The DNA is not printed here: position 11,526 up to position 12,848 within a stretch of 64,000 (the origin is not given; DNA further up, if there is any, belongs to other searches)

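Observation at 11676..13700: Tandem GalT-family paralogues: one with canonical HPHTQ, one pseudoenzyme-like with HSRSQ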

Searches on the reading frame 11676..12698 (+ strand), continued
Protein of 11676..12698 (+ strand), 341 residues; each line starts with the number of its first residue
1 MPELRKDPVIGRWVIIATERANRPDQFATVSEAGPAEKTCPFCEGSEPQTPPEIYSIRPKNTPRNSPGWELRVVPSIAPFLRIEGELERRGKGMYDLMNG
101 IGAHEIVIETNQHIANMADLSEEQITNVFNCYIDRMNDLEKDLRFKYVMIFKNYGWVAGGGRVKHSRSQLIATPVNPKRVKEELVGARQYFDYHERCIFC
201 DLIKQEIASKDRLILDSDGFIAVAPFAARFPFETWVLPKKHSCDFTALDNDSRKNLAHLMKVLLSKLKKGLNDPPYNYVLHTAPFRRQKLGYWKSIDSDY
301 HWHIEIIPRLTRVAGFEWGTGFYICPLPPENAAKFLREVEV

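Call 7: find_homologous_proteins(query=window:11676-12698:+, max_evalue=1e-10)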
Query window:11676-12698:+ (341 aa): 8000 proteins with E <= 1e-10 among 8000 candidates; the best 120 are listed.
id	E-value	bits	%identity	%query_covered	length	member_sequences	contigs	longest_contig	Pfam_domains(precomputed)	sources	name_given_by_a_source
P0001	3.0e-231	785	97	99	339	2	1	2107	PF16268.11,PF16285.11,PF02744.23,PF01087.28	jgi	-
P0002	1.1e-215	734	89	100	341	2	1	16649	PF16268.11,PF16285.11,PF02744.23,PF01087.28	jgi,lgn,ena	-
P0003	2.8e-202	690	82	100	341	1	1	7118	PF16268.11,PF16285.11,PF02744.23,PF01087.28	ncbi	-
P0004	3.2e-202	689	83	99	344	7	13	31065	PF16268.11,PF16285.11,PF02744.23,PF01087.28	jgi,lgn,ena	-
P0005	4.2e-202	689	84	100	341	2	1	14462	PF16268.11,PF16285.11,PF02744.23,PF01087.28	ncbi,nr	ncbi:MAG: galactose-1-phosphate uridylyltransferase [Candidatus Omnitrophica bacterium]|nr:galactose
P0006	1.0e-201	688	83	100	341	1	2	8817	PF16268.11,PF16285.11,PF02744.23,PF01087.28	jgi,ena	jgi:UDPglucose--hexose-1-phosphate uridylyltransferase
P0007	1.5e-201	687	82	100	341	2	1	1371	PF16268.11,PF16285.11,PF02744.23,PF01087.28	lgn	-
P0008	2.4e-201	687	83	100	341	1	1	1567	PF16268.11,PF16285.11,PF02744.23,PF01087.28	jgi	jgi:UDPglucose--hexose-1-phosphate uridylyltransferase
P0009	2.2e-200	683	81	100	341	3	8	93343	PF16268.11,PF16285.11,PF01230.30,PF02744.23,PF01087.28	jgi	jgi:UDPglucose--hexose-1-phosphate uridylyltransferase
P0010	3.3e-200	683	82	100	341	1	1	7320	PF16268.11,PF16285.11,PF02744.23,PF01087.28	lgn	-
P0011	3.4e-200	683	82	100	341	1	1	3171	PF16268.11,PF16285.11,PF02744.23,PF01087.28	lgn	-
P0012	1.2e-199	681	81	100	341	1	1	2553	PF16268.11,PF16285.11,PF01230.30,PF02744.23,PF01087.28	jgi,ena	jgi:UDPglucose--hexose-1-phosphate uridylyltransferase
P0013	1.3e-199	681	81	100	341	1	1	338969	PF16268.11,PF16285.11,PF01230.30,PF02744.23,PF01087.28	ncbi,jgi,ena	ncbi:MAG: galactose-1-phosphate uridylyltransferase [Candidatus Omnitrophota bacterium]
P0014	1.4e-199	681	81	100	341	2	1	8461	PF16268.11,PF16285.11,PF01230.30,PF02744.23,PF01087.28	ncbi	-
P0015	1.6e-199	681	82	100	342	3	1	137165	PF16268.11,PF16285.11,PF02744.23,PF01087.28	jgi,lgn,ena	-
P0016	1.8e-199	680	82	100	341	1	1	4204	PF16268.11,PF16285.11,PF02744.23,PF01087.28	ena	-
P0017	4.6e-199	679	82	100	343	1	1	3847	PF16268.11,PF16285.11,PF02744.23,PF01087.28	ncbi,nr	ncbi:MAG: galactose-1-phosphate uridylyltransferase [Candidatus Omnitrophica bacterium]|nr:galactose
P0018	4.7e-199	679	81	100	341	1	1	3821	PF16268.11,PF16285.11,PF02744.23,PF01087.28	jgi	jgi:UDPglucose--hexose-1-phosphate uridylyltransferase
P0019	4.7e-199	679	82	100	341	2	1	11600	PF16268.11,PF16285.11,PF02744.23,PF01087.28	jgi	-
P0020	8.4e-199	678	80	100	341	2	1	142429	PF16268.11,PF16285.11,PF02744.23,PF01087.28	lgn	-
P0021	8.7e-199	678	80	100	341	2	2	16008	PF16268.11,PF16285.11,PF02744.23,PF01087.28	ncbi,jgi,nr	ncbi:MAG: DUF4931 domain-containing protein [Candidatus Omnitrophica bacterium]|jgi:UDPglucose--hexo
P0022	9.5e-199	678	82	100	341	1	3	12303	PF16268.11,PF16285.11,PF01230.30,PF02744.23,PF01087.28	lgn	-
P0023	9.8e-199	678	82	100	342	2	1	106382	PF16268.11,PF16285.11,PF02744.23,PF01087.28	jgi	-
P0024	1.5e-198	677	81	100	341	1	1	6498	PF16268.11,PF16285.11,PF02744.23,PF01087.28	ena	-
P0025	1.7e-198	677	81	100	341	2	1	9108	PF16268.11,PF16285.11,PF02744.23,PF01087.28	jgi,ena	-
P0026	1.9e-198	677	81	100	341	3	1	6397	PF16268.11,PF16285.11,PF02744.23,PF01087.28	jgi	jgi:UDPglucose--hexose-1-phosphate uridylyltransferase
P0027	3.1e-198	676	82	100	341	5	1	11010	PF16268.11,PF16285.11,PF01230.30,PF02744.23,PF01087.28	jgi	-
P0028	3.2e-198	676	80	100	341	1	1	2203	PF16268.11,PF16285.11,PF01230.30,PF02744.23,PF01087.28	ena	-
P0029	7.2e-198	675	82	99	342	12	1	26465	PF16268.11,PF16285.11,PF01230.30,PF02744.23,PF01087.28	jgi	-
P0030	8.4e-198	675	81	100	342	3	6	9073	PF16268.11,PF16285.11,PF02744.23,PF01087.28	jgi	jgi:UDPglucose--hexose-1-phosphate uridylyltransferase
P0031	9.1e-198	675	81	100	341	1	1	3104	PF16268.11,PF16285.11,PF01230.30,PF02744.23,PF01087.28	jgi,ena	-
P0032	1.1e-197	675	80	100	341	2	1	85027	PF16268.11,PF16285.11,PF02744.23,PF01087.28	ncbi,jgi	ncbi:MAG: galactose-1-phosphate uridylyltransferase [Candidatus Omnitrophota bacterium]|jgi:UDPgluco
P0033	1.1e-197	675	80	100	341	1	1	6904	PF16268.11,PF16285.11,PF02744.23,PF01087.28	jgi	jgi:UDPglucose--hexose-1-phosphate uridylyltransferase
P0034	1.1e-197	674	81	100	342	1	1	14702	PF16268.11,PF16285.11,PF01230.30,PF02744.23,PF01087.28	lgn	-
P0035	1.2e-197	674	82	100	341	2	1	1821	PF16268.11,PF16285.11,PF02744.23,PF01087.28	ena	-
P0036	1.5e-197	674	80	100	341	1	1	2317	PF16268.11,PF16285.11,PF01230.30,PF02744.23,PF01087.28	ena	-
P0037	1.9e-197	674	81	100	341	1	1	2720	PF16268.11,PF16285.11,PF02744.23,PF01087.28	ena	-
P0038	3.4e-197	673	80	100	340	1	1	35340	PF16268.11,PF16285.11,PF01230.30,PF02744.23,PF01087.28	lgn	-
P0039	4.3e-197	673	80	99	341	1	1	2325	PF16268.11,PF16285.11,PF02744.23,PF01087.28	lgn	-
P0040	4.6e-197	673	79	100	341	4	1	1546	PF16268.11,PF16285.11,PF02744.23,PF01087.28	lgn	-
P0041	9.5e-197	671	81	100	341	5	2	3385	PF16268.11,PF16285.11,PF01230.30,PF02744.23,PF01087.28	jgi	jgi:UDPglucose--hexose-1-phosphate uridylyltransferase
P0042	9.9e-197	671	81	100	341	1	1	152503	PF16268.11,PF16285.11,PF02744.23,PF01087.28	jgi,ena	-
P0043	1.0e-196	671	80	100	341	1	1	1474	PF16268.11,PF16285.11,PF02744.23,PF01087.28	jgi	jgi:UDPglucose--hexose-1-phosphate uridylyltransferase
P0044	1.0e-196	671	80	100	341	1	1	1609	PF16268.11,PF16285.11,PF01230.30,PF02744.23,PF01087.28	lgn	-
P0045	1.0e-196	671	80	100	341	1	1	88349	PF16268.11,PF16285.11,PF01230.30,PF02744.23,PF01087.28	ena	-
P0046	1.9e-196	670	80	100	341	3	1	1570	PF16268.11,PF16285.11,PF02744.23,PF01087.28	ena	-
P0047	2.7e-196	670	80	100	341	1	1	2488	PF16268.11,PF16285.11,PF01230.30,PF02744.23,PF01087.28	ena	-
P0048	2.7e-196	670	79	100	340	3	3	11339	PF16268.11,PF16285.11,PF02744.23,PF01087.28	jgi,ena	-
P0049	2.9e-196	670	79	100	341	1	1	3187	PF16268.11,PF16285.11,PF02744.23,PF01087.28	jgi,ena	-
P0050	3.0e-196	670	80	100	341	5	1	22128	PF16268.11,PF16285.11,PF02744.23,PF01087.28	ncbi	-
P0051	3.4e-196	670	80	100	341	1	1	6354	PF16268.11,PF16285.11,PF01230.30,PF02744.23,PF01087.28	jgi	-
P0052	3.9e-196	669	80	100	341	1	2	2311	PF16268.11,PF16285.11,PF01230.30,PF02744.23,PF01087.28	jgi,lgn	-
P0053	4.0e-196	669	79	100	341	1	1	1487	PF16268.11,PF16285.11,PF02744.23,PF01087.28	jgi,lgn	jgi:UDPglucose--hexose-1-phosphate uridylyltransferase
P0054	4.2e-196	669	80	100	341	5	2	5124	PF16268.11,PF16285.11,PF02744.23,PF01087.28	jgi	jgi:UDPglucose--hexose-1-phosphate uridylyltransferase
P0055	4.9e-196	669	80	99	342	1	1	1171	PF16268.11,PF16285.11,PF01230.30,PF02744.23,PF01087.28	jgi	-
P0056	6.5e-196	669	79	100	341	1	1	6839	PF16268.11,PF16285.11,PF02744.23,PF01087.28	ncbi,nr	ncbi:MAG: galactose-1-phosphate uridylyltransferase [Candidatus Omnitrophica bacterium]|nr:galactose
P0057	6.6e-196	669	79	100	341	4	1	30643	PF16268.11,PF16285.11,PF02744.23,PF01087.28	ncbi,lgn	-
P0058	7.2e-196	669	79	100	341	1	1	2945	PF16268.11,PF16285.11,PF01230.30,PF02744.23,PF01087.28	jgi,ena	-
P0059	8.4e-196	668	80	100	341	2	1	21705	PF16268.11,PF16285.11,PF01230.30,PF02744.23,PF01087.28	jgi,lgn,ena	-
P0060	9.0e-196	668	80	100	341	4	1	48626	PF16268.11,PF16285.11,PF02744.23,PF01087.28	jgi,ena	-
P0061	1.0e-195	668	81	100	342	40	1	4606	PF16268.11,PF16285.11,PF02744.23,PF01087.28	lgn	-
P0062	1.1e-195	668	81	100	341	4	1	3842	PF16268.11,PF16285.11,PF02744.23,PF01087.28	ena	-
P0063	1.2e-195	668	81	100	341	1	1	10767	PF16268.11,PF16285.11,PF01230.30,PF02744.23,PF01087.28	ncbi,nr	ncbi:MAG: galactose-1-phosphate uridylyltransferase [Candidatus Omnitrophica bacterium]|nr:galactose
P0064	1.2e-195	668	80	100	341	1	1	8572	PF16268.11,PF16285.11,PF02744.23,PF01087.28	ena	-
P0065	1.2e-195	668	79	100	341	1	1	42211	PF16268.11,PF16285.11,PF01230.30,PF02744.23,PF01087.28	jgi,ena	-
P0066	1.3e-195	668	81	99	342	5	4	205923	PF16268.11,PF16285.11,PF02744.23,PF01087.28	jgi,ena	jgi:UDPglucose--hexose-1-phosphate uridylyltransferase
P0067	1.3e-195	668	80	100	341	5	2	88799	PF16268.11,PF16285.11,PF01230.30,PF02744.23,PF01087.28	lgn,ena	-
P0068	1.3e-195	668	80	100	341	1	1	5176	PF16268.11,PF16285.11,PF01230.30,PF02744.23,PF01087.28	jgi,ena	-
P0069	1.5e-195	667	79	100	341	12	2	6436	PF16268.11,PF16285.11,PF02744.23,PF01087.28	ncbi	ncbi:MAG: DUF4931 domain-containing protein [Candidatus Omnitrophota bacterium]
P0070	1.6e-195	667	80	100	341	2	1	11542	PF16268.11,PF16285.11,PF02744.23,PF01087.28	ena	-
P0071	1.8e-195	667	80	100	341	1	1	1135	PF16268.11,PF16285.11,PF02744.23,PF01087.28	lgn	-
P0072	2.0e-195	667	81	99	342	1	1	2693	PF16268.11,PF16285.11,PF02744.23,PF01087.28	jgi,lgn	jgi:UDPglucose--hexose-1-phosphate uridylyltransferase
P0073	2.5e-195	667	80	100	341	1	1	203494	PF16268.11,PF16285.11,PF02744.23,PF01087.28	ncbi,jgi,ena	ncbi:MAG: galactose-1-phosphate uridylyltransferase [Candidatus Omnitrophota bacterium]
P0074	2.5e-195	667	80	100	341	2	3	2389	PF16268.11,PF16285.11,PF01230.30,PF02744.23,PF01087.28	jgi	jgi:UDPglucose--hexose-1-phosphate uridylyltransferase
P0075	2.9e-195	667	80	100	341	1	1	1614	PF16268.11,PF16285.11,PF02744.23,PF01087.28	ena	-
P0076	3.2e-195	666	80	100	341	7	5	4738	PF16268.11,PF16285.11,PF01230.30,PF02744.23,PF01087.28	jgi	jgi:UDPglucose--hexose-1-phosphate uridylyltransferase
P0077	3.3e-195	666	79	100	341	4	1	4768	PF16268.11,PF16285.11,PF02744.23,PF01087.28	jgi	jgi:UDPglucose--hexose-1-phosphate uridylyltransferase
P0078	3.4e-195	666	80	100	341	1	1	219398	PF16268.11,PF16285.11,PF02744.23,PF01087.28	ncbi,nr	ncbi:MAG: galactose-1-phosphate uridylyltransferase [Candidatus Omnitrophica bacterium]|nr:galactose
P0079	4.7e-195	666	80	99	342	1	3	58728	PF16268.11,PF16285.11,PF02744.23,PF01087.28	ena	-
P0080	6.5e-195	665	79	100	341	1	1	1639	PF16268.11,PF16285.11,PF02744.23,PF01087.28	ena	-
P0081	6.8e-195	665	80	100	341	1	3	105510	PF16268.11,PF16285.11,PF02744.23,PF01087.28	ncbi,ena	-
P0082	8.2e-195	665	80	100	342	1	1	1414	PF16268.11,PF16285.11,PF02744.23,PF01087.28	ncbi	-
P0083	8.5e-195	665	79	100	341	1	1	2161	PF16268.11,PF16285.11,PF02744.23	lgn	-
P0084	8.8e-195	665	81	100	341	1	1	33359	PF16268.11,PF16285.11,PF02744.23,PF01087.28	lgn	-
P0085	1.0e-194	665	78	100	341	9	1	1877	PF16268.11,PF16285.11,PF02744.23,PF01087.28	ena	-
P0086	1.1e-194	665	79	100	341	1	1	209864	PF16268.11,PF16285.11,PF02744.23,PF01087.28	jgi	-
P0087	1.1e-194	665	81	99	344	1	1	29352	PF16268.11,PF16285.11,PF02744.23,PF01087.28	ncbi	ncbi:MAG: DUF4931 domain-containing protein [Candidatus Omnitrophota bacterium]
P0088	1.2e-194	665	80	100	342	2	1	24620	PF16268.11,PF11969.14,PF16285.11,PF01230.30,PF02744.23,PF01087.28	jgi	-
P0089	1.3e-194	664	79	100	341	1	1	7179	PF16268.11,PF16285.11,PF02744.23,PF01087.28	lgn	-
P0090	1.3e-194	664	79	100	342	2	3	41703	PF16268.11,PF16285.11,PF01230.30,PF02744.23,PF01087.28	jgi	-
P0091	2.0e-194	664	81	100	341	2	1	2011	PF16268.11,PF16285.11,PF02744.23,PF01087.28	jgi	-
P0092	2.2e-194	664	80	100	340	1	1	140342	PF16268.11,PF16285.11,PF02744.23,PF01087.28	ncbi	-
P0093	2.2e-194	664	80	100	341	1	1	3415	PF16268.11,PF16285.11,PF02744.23,PF01087.28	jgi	jgi:UDPglucose--hexose-1-phosphate uridylyltransferase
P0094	2.4e-194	664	80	100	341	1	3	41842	PF16268.11,PF16285.11,PF02744.23,PF01087.28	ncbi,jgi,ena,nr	ncbi:galactose-1-phosphate uridylyltransferase [bacterium]|nr:MAG: galactose-1-phosphate uridylyltra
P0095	2.5e-194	664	80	99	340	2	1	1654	PF16268.11,PF16285.11,PF01230.30,PF02744.23,PF01087.28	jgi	-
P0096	3.0e-194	663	80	99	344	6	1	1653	PF16268.11,PF16285.11,PF02744.23,PF01087.28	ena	-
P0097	3.0e-194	663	80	100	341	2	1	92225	PF16268.11,PF16285.11,PF02744.23,PF01087.28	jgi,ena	-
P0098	3.1e-194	663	79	100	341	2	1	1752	PF16268.11,PF16285.11,PF02744.23,PF01087.28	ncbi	-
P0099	3.1e-194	663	78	100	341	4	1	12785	PF16268.11,PF16285.11,PF02744.23,PF01087.28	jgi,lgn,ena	-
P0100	3.2e-194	663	80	100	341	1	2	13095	PF16268.11,PF16285.11,PF01230.30,PF02744.23,PF01087.28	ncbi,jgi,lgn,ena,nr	ncbi:MAG: galactose-1-phosphate uridylyltransferase [Candidatus Omnitrophota bacterium]|nr:MAG: gala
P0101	3.9e-194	663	78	100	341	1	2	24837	PF16268.11,PF16285.11,PF02744.23,PF01087.28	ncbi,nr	ncbi:MAG: galactose-1-phosphate uridylyltransferase [Candidatus Omnitrophica bacterium]|nr:galactose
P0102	4.0e-194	663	79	100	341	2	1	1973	PF16268.11,PF16285.11,PF02744.23,PF01087.28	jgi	jgi:UDPglucose--hexose-1-phosphate uridylyltransferase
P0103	4.0e-194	663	79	100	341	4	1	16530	PF16268.11,PF16285.11,PF02744.23,PF01087.28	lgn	-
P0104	4.5e-194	663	80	100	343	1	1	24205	PF16268.11,PF16285.11,PF02744.23,PF01087.28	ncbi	ncbi:MAG: galactose-1-phosphate uridylyltransferase [Candidatus Omnitrophota bacterium]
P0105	4.7e-194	663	80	100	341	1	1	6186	PF16268.11,PF16285.11,PF02744.23,PF01087.28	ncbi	-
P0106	4.7e-194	663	78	100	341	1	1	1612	PF16268.11,PF16285.11,PF02744.23,PF01087.28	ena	-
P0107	4.9e-194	663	79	100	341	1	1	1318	PF16268.11,PF16285.11,PF02744.23,PF01087.28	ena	-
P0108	4.9e-194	663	81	99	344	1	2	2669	PF16268.11,PF16285.11,PF02744.23,PF01087.28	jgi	jgi:UDPglucose--hexose-1-phosphate uridylyltransferase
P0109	5.1e-194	662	81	100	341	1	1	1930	PF16268.11,PF16285.11,PF02744.23,PF01087.28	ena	-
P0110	5.3e-194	662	80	100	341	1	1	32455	PF16268.11,PF16285.11,PF01230.30,PF02744.23,PF01087.28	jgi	jgi:UDPglucose--hexose-1-phosphate uridylyltransferase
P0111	5.3e-194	662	79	100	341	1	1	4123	PF16268.11,PF16285.11,PF02744.23,PF01087.28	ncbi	ncbi:MAG: galactose-1-phosphate uridylyltransferase [Deltaproteobacteria bacterium]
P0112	5.5e-194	662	79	100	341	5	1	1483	PF16268.11,PF16285.11,PF01230.30,PF02744.23,PF01087.28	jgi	jgi:UDPglucose--hexose-1-phosphate uridylyltransferase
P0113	5.8e-194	662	80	100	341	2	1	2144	PF16268.11,PF16285.11,PF02744.23,PF01087.28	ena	-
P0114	5.9e-194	662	79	100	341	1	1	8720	PF16268.11,PF16285.11,PF02744.23,PF01087.28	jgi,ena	-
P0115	6.0e-194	662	79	100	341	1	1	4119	PF16268.11,PF16285.11,PF02744.23,PF01087.28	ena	-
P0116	7.7e-194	662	79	100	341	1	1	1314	PF16268.11,PF16285.11,PF02744.23,PF01087.28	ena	-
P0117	8.5e-194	662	80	100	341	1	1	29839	PF16268.11,PF16285.11,PF02744.23,PF01087.28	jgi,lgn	jgi:UDPglucose--hexose-1-phosphate uridylyltransferase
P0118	9.2e-194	662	80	100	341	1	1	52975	PF16268.11,PF16285.11,PF02744.23,PF01087.28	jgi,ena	-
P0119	9.5e-194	662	79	100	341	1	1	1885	PF16268.11,PF16285.11,PF01230.30,PF02744.23,PF01087.28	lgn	-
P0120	9.6e-194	662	79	100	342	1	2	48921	PF16268.11,PF16285.11,PF02744.23,PF01087.28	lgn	-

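Call 12: find_related_loci(query=window:11676-12698:+, collection=genome_contigs, flank=6000)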
Query window:11676-12698:+ (341 aa) in genome_contigs; peptide patterns used: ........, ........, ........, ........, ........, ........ (x = any residue, [..] = any of these).
600 stretches matched a pattern (row limit reached: there are more); 593 encode a relative of the query (tblastn E <= 1e-3); the best 80 are kept; 80 distinct loci.
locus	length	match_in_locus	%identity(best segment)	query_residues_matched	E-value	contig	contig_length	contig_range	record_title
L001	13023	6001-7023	80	1-341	0e+0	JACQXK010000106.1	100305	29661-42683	MAG: Candidatus Omnitrophota bacterium isolate NC_groundwater_1513_Pr4_B-0.1um_40_4 SR1-18-B1_scaffold_696030, whole gen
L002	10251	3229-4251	80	1-341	0e+0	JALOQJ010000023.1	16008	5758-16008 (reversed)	MAG: Candidatus Omnitrophota bacterium isolate Prado152 scaffold_4810, whole genome shotgun sequence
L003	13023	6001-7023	80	1-341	0e+0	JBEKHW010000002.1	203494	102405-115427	MAG: Candidatus Omnitrophota bacterium isolate SPRUCE 286 SPRUCE_286_2, whole genome shotgun sequence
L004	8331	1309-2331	84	1-341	0e+0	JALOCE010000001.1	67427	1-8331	MAG: Candidatus Omnitrophota bacterium isolate SO_2017_LW4 bin 43 scaffold_1132_c1_LW137-91_2017, whole genome shotgun s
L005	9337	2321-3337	81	1-339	0e+0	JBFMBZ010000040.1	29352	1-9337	MAG: Candidatus Omnitrophota bacterium isolate MAG177 MAG177_40, whole genome shotgun sequence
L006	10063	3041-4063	80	1-341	0e+0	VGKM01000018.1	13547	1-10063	MAG: Candidatus Omnitrophota bacterium isolate K_DeepCast_150m_m1_084 K_DeepCast_150m_m1_084_Ga0194126_10008878, whole g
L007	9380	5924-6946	80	1-341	0e+0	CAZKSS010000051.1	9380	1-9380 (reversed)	MAG TPA_asm: uncultured Planctomycetales bacterium isolate SRP098346_co1_421 genome assembly, contig: NODE_9609_length_9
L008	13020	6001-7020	79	1-340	0e+0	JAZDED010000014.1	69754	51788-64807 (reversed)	MAG: Candidatus Omnitrophota bacterium isolate MEGAHIT-group-0.121 k141_5631261, whole genome shotgun sequence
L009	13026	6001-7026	79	1-341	0e+0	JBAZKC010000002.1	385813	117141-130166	MAG: Candidatus Omnitrophota bacterium isolate SO_2017_LW4_134 scaffold_69_c1_LW137-91_2017, whole genome shotgun sequen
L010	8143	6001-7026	81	1-341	0e+0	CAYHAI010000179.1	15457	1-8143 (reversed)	MAG TPA_asm: uncultured Planctomycetales bacterium isolate ERP119294_co2_437 genome assembly, contig: k141_4582648, whol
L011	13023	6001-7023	78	1-341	0e+0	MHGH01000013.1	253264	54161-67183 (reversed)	MAG: Omnitrophica WOR_2 bacterium RBG_13_41_10 RBG_13_scaffold_45, whole genome shotgun sequence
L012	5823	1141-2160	77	1-341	0e+0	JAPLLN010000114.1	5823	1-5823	MAG: Candidatus Omnitrophota bacterium isolate LacPavin_0419_WC70S_MAG_47_9 LacPavin_0419_WC70S_scaffold_1250209, whole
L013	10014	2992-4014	79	1-341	0e+0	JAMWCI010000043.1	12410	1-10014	MAG: Candidatus Omnitrophota bacterium isolate JZ-4.bins.180.201808 NODE_10852_length_12410_cov_1.050476, whole genome s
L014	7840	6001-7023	79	1-341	0e+0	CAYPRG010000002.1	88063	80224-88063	MAG TPA_asm: uncultured Planctomycetales bacterium isolate SRP178699_co1_560 genome assembly, contig: NODE_172_length_88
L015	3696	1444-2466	81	1-341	0e+0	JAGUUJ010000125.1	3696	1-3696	MAG: Candidatus Omnitrophota bacterium isolate DeMMO5_9 c_000000007127, whole genome shotgun sequence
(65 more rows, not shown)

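Call 19: search_protein_representatives(protein=window:11676-12698:+)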
Query: 341 residues. Proteins with E-value up to 0.001 (for the whole library): 7697; up to 1e-10: 4906; up to 1e-30: 2037. The best 150 are listed.
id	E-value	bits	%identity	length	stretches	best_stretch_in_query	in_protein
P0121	1.3e-132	458.8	44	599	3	37-338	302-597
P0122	2.7e-119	415.0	53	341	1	1-340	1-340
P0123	4.6e-109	381.4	50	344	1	1-338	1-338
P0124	1.2e-106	373.4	48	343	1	1-341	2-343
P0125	1.3e-106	373.4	53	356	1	1-339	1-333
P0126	2.3e-105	369.2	49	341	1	1-339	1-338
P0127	3.4e-104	365.3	50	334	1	1-339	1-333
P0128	6.7e-104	364.4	47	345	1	1-339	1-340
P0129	3.1e-102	358.9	48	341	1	1-338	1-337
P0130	3.8e-102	358.6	47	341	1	1-340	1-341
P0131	4.5e-101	355.1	49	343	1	1-340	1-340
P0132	9.7e-100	350.7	45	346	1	1-339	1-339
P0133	6.1e-99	348.1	48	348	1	1-336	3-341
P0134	1.3e-98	347.0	47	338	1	1-338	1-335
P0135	1.6e-98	346.7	47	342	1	1-340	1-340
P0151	7.4e-90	318.2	33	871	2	4-339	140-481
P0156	3.1e-88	312.8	45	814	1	2-338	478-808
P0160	5.8e-88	312.0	44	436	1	3-339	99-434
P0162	1.6e-87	310.6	46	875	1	3-339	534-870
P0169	1.8e-85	303.8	43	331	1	1-339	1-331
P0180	3.5e-83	296.3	45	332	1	1-341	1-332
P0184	1.0e-82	294.7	45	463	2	30-341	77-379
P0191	4.3e-81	289.4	42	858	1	2-338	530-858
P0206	4.1e-79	282.9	44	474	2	92-338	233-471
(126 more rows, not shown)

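Call 32: find_encoding_contigs(protein=P0128, flank=5000, max_places=3)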
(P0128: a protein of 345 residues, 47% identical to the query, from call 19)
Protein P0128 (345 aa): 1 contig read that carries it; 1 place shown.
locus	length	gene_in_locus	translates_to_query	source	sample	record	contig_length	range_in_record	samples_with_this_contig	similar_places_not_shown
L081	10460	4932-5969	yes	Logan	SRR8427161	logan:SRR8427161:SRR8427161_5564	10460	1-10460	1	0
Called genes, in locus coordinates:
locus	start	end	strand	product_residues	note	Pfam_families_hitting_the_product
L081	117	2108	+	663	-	PF17764:PriA_3primeBD, PF00270:DEAD, PF04851:ResIII, PF18319:Zn_ribbon_PriA (weak), PF00271:Helicase_C (weak), PF18074:PriA_C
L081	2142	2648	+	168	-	PF01327:Pep_deformylase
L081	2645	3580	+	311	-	PF00551:Formyl_trans_N, PF02911:Formyl_trans_C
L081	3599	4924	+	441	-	PF00571:CBS (weak)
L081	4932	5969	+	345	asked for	PF01087:GalP_UDP_transf (faint), PF16268:DUF4921 (faint), PF16285:DUF4931_N (faint), PF02744:GalP_UDP_tr_C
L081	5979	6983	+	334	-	PF01087:GalP_UDP_transf, PF01230:HIT (faint), PF16268:DUF4921, PF16285:DUF4931_N, PF02744:GalP_UDP_tr_C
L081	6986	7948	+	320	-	PF03706:LPG_synthase_TM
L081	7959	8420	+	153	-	PF01220:DHquinase_II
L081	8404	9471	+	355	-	PF01321:Creatinase_N, PF00557:Peptidase_M24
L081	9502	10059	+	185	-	PF08207:EFP_N, PF01132:EFP, PF09285:Elong-fact-P_C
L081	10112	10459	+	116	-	?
